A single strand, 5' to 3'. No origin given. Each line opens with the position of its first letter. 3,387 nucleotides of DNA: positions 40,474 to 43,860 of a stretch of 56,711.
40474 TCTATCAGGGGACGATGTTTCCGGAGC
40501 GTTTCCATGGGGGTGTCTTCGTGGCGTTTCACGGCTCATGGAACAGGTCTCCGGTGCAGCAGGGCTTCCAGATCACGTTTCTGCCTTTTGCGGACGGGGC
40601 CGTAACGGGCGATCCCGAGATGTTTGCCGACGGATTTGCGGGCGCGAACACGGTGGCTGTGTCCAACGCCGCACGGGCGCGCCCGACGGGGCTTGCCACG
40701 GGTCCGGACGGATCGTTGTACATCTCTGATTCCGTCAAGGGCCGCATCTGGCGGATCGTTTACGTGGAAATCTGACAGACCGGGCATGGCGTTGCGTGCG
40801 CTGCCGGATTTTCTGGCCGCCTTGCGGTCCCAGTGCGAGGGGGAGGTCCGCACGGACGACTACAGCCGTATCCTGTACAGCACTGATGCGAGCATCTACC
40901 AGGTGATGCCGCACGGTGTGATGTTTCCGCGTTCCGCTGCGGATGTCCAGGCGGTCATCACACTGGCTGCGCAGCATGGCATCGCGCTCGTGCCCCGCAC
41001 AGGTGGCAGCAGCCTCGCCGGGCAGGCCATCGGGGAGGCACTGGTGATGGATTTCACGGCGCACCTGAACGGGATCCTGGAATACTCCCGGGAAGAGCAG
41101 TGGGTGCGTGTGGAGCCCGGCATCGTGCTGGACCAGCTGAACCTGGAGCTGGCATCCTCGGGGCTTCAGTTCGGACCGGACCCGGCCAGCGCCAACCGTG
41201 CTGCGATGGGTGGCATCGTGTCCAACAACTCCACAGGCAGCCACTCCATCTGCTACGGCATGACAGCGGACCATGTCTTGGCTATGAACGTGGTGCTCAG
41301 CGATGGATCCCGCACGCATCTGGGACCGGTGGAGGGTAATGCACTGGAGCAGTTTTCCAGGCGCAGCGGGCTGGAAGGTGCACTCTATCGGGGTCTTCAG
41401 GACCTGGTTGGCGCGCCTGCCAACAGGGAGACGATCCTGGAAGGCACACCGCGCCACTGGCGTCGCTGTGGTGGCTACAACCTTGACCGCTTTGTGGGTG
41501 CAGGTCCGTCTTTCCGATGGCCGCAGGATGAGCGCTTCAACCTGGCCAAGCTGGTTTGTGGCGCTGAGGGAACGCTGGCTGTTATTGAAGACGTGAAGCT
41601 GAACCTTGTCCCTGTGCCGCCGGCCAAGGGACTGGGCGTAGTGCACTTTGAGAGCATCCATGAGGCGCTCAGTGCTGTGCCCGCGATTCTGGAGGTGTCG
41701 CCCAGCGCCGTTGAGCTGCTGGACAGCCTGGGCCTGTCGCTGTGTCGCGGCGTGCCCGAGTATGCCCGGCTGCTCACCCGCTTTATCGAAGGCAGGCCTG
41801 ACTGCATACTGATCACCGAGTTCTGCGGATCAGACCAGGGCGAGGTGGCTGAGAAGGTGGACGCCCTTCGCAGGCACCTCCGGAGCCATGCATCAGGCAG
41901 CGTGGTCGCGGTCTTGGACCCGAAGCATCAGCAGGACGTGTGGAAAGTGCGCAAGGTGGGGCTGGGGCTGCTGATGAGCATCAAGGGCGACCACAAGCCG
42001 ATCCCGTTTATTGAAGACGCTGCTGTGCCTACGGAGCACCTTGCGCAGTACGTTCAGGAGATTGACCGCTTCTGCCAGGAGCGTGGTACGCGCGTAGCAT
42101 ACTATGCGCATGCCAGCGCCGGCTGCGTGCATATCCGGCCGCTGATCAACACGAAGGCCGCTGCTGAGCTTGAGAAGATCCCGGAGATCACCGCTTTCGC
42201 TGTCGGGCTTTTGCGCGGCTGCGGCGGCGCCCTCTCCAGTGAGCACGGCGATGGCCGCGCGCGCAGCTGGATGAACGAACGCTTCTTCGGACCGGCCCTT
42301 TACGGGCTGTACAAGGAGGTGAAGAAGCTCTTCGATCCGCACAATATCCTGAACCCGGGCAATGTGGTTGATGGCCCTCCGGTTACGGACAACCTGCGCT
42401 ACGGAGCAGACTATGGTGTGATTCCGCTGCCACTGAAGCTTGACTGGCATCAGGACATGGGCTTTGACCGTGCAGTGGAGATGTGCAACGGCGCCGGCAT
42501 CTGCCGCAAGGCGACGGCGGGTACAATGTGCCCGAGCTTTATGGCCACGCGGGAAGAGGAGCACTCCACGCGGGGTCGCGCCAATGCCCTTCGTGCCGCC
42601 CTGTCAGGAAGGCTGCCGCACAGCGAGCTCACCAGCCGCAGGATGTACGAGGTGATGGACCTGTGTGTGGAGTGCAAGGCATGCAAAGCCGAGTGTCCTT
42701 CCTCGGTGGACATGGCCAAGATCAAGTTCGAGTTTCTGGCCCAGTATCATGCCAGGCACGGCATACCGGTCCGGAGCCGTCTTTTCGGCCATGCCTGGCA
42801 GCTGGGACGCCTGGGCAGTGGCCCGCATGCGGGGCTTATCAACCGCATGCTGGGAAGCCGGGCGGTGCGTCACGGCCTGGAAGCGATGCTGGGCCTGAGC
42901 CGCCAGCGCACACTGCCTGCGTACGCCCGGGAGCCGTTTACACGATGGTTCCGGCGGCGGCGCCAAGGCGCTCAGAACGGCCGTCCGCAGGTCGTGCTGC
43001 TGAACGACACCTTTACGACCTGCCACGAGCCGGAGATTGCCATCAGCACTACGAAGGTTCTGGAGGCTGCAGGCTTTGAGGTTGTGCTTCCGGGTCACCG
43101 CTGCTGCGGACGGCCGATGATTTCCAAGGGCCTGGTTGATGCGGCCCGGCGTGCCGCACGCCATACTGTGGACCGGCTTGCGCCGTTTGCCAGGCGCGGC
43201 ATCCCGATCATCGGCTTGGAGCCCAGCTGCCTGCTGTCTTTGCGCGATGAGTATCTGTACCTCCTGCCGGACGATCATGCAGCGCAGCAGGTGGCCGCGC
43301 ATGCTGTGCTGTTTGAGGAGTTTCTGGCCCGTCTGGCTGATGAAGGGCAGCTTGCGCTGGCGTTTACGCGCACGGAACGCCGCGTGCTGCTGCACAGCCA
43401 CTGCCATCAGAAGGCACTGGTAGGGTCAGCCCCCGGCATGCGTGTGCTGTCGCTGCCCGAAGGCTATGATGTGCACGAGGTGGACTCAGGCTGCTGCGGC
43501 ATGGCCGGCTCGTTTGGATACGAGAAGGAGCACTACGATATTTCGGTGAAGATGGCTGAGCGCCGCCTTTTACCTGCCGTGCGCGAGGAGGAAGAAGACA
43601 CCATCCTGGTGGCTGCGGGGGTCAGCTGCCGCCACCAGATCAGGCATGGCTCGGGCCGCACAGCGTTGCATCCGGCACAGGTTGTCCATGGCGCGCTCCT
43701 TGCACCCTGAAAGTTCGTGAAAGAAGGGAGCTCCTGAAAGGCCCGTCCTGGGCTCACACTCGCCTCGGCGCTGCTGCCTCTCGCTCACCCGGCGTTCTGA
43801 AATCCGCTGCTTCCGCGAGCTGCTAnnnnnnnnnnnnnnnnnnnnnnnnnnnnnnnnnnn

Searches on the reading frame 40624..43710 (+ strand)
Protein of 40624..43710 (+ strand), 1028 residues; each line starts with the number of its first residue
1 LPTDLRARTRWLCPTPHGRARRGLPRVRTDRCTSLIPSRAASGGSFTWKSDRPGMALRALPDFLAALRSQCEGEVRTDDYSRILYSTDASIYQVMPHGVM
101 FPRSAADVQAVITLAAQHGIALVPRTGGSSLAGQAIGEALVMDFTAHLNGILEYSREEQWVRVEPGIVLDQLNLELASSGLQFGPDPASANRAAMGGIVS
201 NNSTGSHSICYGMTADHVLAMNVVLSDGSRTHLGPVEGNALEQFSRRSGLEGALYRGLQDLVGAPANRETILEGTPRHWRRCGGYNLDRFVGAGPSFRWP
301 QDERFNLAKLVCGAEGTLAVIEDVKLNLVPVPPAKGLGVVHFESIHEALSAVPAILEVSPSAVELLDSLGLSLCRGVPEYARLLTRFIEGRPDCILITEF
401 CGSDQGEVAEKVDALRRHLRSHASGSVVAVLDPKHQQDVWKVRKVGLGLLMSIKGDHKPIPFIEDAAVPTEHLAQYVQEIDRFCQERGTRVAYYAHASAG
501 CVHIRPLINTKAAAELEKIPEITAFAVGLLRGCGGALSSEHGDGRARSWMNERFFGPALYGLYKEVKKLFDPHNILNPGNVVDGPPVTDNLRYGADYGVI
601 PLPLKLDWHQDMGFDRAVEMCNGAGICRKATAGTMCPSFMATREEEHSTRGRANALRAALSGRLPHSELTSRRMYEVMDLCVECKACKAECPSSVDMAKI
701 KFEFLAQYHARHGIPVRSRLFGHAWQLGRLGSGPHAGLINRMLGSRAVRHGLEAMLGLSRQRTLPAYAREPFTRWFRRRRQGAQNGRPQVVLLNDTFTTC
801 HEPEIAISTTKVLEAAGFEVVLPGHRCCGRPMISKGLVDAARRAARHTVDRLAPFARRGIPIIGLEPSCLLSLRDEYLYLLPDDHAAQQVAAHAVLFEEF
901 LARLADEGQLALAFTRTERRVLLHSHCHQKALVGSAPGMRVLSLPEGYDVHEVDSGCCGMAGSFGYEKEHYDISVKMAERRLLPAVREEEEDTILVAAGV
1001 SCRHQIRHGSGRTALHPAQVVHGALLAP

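Call 8: search_protein_families(library=pfam, proteins=[window:40624-43710:+], max_evalue=0.01)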
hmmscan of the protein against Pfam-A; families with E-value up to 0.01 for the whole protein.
window:40624-43710:+ (1028 aa): 6 families
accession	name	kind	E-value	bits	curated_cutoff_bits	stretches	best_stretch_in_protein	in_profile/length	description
PF02913.24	FAD-oxidase_C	-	8.9e-51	173.4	21.2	1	332-581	2-248/248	FAD linked oxidases, C-terminal domain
PF01565.28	FAD_binding_4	-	1.1e-36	126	26.4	1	96-233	1-138/139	FAD binding domain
PF02754.22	CCG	-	7.7e-11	42.4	20.6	1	797-874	4-85/85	Cysteine-rich domain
PF13183.11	Fer4_8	-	1.4e-08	35.6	27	1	618-695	2-68/68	4Fe-4S dicluster domain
PF13534.11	Fer4_17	-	3.5e-08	34.3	22.2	1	621-696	2-61/61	4Fe-4S dicluster domain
PF13237.11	Fer4_10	-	0.00091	19.5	25.5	1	674-696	2-24/53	4Fe-4S dicluster domain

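Call 16: find_related_loci(query=window:40795-43710:+, collection=genome_contigs, flank=10000)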
Query window:40795-43710:+ (971 aa) in genome_contigs; peptide patterns used: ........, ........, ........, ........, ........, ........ (x = any residue, [..] = any of these).
599 stretches matched a pattern (row limit reached: there are more); 573 encode a relative of the query (tblastn E <= 1e-3); the best 80 are kept; 80 distinct loci.
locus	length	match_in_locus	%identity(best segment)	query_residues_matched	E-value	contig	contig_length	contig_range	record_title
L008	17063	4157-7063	71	2-969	0e+0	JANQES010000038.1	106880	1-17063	MAG: Rhodothermales bacterium isolate PL23a_bin.4 k99_3234858, whole genome shotgun sequence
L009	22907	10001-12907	71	1-969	0e+0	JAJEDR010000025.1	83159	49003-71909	MAG: Rhodothermales bacterium isolate p16x33bins.37 k141_261126, whole genome shotgun sequence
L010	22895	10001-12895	71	2-969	0e+0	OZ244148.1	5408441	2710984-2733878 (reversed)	MAG: Rhodothermales bacterium isolate 74c7008a-8643-43fd-832e-2eb336472ec0 genome assembly, chromosome: 1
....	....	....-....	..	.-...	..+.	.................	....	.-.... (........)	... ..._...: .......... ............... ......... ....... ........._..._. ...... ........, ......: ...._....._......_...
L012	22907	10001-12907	70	1-969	0e+0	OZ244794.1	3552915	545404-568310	MAG: Rhodothermales bacterium isolate 0164749d-39c0-4bbf-b47e-bcd39ac97e09 genome assembly, chromosome: 1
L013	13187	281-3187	69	1-969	0e+0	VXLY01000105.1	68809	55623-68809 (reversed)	MAG: Rhodothermaceae bacterium isolate SB0661_bin_24 NODE_494_length_68809_cov_107.288449, whole genome shotgun sequence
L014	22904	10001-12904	70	2-969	0e+0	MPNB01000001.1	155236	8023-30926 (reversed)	MAG: Rhodothermaceae bacterium bin80 NODE_135_length_155236_cov_20.0474_ID_269, whole genome shotgun sequence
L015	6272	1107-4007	71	3-968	0e+0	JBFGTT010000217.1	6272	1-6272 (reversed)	MAG: Rhodothermales bacterium isolate Mix_sand05.2021.03.G.12 k141_1393780_length_6272_cov_10.2212, whole genome shotgun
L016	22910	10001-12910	68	2-971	0e+0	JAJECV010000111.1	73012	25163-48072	MAG: Rhodothermales bacterium isolate jk18xAbins.42 k141_608553, whole genome shotgun sequence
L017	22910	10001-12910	66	2-971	0e+0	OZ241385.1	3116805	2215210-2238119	MAG: Rhodothermales bacterium isolate ca287509-31ff-4378-acd2-cec91d6888d7 genome assembly, chromosome: 1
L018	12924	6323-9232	68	2-971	0e+0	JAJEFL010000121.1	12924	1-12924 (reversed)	MAG: Rhodothermales bacterium isolate p16x43bins.4 k141_90426, whole genome shotgun sequence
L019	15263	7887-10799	67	2-968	0e+0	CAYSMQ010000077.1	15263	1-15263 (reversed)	MAG TPA_asm: uncultured Ardenticatenaceae bacterium isolate SRP304980_co1_287 genome assembly, contig: NODE_2158_length_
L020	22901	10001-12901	67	2-968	0e+0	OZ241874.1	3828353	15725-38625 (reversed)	MAG: Rhodothermales bacterium isolate 4d6fa364-bf15-4492-bf93-c3371add2069 genome assembly, chromosome: 1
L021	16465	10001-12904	68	2-969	0e+0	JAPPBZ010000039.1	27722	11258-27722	MAG: Bacteroidetes bacterium isolate IRC3_bin_23 NODE_1117_length_27722_cov_6.35508, whole genome shotgun sequence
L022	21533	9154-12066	63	2-969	0e+0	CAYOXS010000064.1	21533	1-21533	MAG TPA_asm: uncultured Caldilineaceae bacterium isolate SRP323723_co1_131 genome assembly, contig: NODE_1954_length_215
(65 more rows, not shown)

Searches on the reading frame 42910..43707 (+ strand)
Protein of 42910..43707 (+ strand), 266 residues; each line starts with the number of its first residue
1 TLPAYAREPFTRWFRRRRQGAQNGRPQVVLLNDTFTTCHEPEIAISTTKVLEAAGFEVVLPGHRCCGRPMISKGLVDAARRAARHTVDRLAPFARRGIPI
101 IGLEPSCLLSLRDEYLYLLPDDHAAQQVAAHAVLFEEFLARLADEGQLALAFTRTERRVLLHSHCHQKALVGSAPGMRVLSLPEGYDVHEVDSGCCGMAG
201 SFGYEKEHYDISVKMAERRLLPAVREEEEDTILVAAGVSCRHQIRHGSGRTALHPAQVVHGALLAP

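Call 44: find_related_loci(query=window:42910-43707:+, collection=metagenome_contigs, flank=10000)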
Query window:42910-43707:+ (266 aa) in metagenome_contigs; peptide patterns used: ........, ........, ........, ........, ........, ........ (x = any residue, [..] = any of these).
600 stretches matched a pattern (row limit reached: there are more); 326 encode a relative of the query (tblastn E <= 1e-3); the best 80 are kept; 80 distinct loci.
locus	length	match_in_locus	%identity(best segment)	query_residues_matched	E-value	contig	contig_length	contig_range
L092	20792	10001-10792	75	1-265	1e-129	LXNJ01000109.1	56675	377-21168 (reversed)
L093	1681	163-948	67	1-263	5e-127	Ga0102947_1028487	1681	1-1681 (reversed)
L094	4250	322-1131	64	2-264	2e-116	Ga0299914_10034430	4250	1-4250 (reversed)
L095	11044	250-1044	64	1-264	2e-113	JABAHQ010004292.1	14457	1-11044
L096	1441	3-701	71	31-263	5e-117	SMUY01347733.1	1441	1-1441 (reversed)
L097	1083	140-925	52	1-263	4e-101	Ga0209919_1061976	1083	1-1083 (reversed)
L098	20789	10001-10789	53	2-263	2e-93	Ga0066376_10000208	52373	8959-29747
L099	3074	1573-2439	50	2-263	1e-91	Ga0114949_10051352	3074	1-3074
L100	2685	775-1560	52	1-263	6e-89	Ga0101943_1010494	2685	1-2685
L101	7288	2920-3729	50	1-263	1e-86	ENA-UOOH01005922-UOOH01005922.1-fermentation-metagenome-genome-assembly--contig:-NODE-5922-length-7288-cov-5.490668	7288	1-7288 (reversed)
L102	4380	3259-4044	49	2-263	3e-86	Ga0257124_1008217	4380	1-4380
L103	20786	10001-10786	49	2-263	3e-86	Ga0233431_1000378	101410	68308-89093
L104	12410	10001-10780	48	1-263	2e-85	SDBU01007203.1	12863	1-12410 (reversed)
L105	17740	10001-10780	49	3-263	3e-84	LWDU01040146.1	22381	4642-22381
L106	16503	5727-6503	53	2-263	8e-83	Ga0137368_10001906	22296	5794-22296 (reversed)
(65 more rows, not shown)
